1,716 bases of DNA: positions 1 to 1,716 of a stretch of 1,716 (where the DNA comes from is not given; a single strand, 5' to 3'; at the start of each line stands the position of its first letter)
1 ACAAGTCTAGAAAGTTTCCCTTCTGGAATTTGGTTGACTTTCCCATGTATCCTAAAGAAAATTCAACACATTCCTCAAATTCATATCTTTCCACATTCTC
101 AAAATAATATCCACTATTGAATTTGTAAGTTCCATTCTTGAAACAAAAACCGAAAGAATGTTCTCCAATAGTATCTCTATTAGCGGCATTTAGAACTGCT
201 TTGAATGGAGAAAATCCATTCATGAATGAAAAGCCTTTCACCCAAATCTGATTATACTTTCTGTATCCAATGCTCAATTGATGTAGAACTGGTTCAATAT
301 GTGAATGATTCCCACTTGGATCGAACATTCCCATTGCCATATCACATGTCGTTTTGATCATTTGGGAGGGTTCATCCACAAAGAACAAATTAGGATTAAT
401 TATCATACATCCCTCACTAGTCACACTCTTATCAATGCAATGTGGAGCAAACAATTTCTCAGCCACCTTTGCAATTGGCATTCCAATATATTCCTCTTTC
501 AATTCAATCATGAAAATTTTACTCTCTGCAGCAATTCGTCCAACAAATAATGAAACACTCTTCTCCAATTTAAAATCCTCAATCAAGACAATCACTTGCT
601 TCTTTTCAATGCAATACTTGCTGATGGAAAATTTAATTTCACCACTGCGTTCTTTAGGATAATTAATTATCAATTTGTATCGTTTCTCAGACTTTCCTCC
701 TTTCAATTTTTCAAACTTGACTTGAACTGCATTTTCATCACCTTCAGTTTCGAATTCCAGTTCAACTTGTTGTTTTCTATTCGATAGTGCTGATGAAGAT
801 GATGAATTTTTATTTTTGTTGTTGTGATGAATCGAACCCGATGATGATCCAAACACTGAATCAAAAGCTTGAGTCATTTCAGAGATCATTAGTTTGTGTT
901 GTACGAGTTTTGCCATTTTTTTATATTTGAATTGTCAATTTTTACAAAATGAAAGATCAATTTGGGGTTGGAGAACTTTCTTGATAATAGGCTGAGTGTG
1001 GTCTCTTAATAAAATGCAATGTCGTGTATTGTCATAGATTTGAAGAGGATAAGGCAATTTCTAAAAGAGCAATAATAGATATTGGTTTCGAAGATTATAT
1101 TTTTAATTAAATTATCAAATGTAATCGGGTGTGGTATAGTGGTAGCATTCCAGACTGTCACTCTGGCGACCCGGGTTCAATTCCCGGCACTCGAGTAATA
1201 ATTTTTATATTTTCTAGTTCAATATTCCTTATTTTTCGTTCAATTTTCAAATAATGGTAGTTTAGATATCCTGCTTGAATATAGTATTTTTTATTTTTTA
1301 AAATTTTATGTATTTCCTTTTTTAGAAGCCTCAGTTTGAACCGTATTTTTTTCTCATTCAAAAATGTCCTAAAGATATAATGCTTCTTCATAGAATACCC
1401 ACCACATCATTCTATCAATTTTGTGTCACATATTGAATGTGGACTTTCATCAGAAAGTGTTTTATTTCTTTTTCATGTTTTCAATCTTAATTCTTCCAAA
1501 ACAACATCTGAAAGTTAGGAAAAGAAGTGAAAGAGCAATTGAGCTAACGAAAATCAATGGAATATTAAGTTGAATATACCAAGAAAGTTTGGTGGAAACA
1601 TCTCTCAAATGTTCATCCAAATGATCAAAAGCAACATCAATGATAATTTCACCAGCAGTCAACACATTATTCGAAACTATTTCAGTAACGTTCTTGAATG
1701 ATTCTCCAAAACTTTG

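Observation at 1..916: Long minus-strand gene missing from the ORF track and encoding an unrecognised protein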

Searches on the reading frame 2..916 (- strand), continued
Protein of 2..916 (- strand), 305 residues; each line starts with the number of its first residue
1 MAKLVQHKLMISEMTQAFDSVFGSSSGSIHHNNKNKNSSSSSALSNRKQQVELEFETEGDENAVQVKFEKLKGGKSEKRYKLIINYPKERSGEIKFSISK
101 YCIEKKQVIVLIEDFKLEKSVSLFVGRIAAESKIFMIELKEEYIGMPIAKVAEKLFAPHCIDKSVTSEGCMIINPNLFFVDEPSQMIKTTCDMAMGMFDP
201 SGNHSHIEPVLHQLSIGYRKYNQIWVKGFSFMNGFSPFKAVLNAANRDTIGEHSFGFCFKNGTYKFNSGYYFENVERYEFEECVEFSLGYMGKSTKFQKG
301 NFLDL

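Call 64: search_protein_families(library=pfam, proteins=[P0009, P0002, P0003, P0004, P0005], max_evalue=1)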
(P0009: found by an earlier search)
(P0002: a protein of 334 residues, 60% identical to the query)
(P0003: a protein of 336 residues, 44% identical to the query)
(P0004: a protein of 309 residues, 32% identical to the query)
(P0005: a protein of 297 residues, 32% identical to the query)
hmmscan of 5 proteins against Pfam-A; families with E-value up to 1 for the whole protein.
P0009 (346 aa): 0 families

P0002 (334 aa): 0 families

P0003 (336 aa): 0 families

P0004 (309 aa): 2 families
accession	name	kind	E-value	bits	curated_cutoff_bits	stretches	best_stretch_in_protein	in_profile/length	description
PF11589.14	DUF3244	-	0.0039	17.6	25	1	36-77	46-86/96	Domain of unknown function (DUF3244)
PF23265.1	Ig-like_KY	-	0.093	13.3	27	1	48-88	72-111/129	KY-like, immunoglobulin-like domain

P0005 (297 aa): 1 family
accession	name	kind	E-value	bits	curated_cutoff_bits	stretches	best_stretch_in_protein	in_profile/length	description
PF23564.1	EF-hand_FSTL1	-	0.095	13.4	27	0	93-156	30-99/120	Follistatin-related protein 1, EF-hand domain pair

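Call 73: find_encoding_contigs(protein=P0006, flank=5000)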
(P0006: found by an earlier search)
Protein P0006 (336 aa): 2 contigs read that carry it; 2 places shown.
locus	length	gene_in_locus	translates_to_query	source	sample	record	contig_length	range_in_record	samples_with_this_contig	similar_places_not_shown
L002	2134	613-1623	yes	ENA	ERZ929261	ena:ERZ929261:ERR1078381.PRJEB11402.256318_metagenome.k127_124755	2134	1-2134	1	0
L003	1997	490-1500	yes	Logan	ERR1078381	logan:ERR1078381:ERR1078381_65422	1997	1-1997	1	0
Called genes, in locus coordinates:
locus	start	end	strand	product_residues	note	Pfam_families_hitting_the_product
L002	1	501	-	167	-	?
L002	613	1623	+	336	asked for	-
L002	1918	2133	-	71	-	?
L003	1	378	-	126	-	?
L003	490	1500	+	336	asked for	-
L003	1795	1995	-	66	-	?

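Call 74: find_encoding_contigs(protein=P0008, flank=5000)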
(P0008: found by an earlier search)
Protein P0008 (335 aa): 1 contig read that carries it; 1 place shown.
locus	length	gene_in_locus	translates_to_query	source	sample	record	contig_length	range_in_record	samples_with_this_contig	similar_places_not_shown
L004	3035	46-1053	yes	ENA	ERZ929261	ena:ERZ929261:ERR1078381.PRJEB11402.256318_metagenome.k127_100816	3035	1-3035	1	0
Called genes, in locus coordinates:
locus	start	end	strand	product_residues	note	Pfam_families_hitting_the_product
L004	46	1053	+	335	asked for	-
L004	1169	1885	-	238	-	-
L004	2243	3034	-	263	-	?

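Call 76: find_encoding_contigs(protein=P0007, flank=5000)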
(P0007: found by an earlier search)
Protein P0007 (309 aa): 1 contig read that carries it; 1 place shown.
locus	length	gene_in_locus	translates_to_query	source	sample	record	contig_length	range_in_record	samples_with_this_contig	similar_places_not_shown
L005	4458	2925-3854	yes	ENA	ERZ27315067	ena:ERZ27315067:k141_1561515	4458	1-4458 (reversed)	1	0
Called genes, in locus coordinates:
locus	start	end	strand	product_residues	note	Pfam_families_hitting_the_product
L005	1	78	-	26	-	?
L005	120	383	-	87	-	-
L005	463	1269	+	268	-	-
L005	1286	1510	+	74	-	-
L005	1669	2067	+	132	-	PF00071:Ras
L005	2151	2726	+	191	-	PF09420:Nop16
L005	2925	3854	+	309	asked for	-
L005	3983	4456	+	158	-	?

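Call 87: search_protein_families(library=ncbifam, proteins=[P0009, window:2-916:-, P0004, P0005], max_evalue=0.1)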
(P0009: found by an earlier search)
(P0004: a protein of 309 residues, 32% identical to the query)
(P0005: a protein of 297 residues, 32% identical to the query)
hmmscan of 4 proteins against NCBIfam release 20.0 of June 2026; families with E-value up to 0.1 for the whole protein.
P0009 (346 aa): 1 family
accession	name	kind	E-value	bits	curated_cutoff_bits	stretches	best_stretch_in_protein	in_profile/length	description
NF004654.1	PRK06004.1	equivalog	0.03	15.3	142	1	25-98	51-124/126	flagellar basal body rod protein FlgB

window:2-916:- (305 aa): 1 family
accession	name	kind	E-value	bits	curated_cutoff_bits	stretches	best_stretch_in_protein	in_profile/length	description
NF004654.1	PRK06004.1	equivalog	0.028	15.4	142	1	24-98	50-124/126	flagellar basal body rod protein FlgB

P0004 (309 aa): 0 families

P0005 (297 aa): 0 families

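Call 88: search_protein_families(library=phrogs, proteins=[P0009, window:2-916:-, P0004, P0005], max_evalue=0.1)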
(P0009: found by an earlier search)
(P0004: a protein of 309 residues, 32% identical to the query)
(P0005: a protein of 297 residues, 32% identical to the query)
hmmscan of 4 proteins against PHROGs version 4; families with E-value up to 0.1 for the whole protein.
P0009 (346 aa): 1 family
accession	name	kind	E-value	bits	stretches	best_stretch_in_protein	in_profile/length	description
phrog_2567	-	unknown function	0.06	14.8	0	43-90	19-66/87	-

window:2-916:- (305 aa): 2 families
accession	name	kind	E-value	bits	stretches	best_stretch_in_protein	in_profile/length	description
phrog_4960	-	unknown function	0.025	15.5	1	269-299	16-45/63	-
phrog_2567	-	unknown function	0.066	14.6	0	44-90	20-66/87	-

P0004 (309 aa): 0 families

P0005 (297 aa): 0 families

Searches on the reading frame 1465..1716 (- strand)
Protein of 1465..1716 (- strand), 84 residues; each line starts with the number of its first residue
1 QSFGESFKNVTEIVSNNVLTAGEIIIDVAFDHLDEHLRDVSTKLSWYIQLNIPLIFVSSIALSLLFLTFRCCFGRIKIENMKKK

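Call 64: search_protein_families(library=pfam, proteins=[window:1465-1716:-], max_evalue=1)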
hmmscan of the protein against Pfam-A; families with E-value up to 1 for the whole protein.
window:1465-1716:- (84 aa): 1 family
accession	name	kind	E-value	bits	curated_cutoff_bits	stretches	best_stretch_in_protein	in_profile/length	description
PF17370.7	DUF5392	-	0.0052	17.3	25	1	29-69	12-52/139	Family of unknown function (DUF5392)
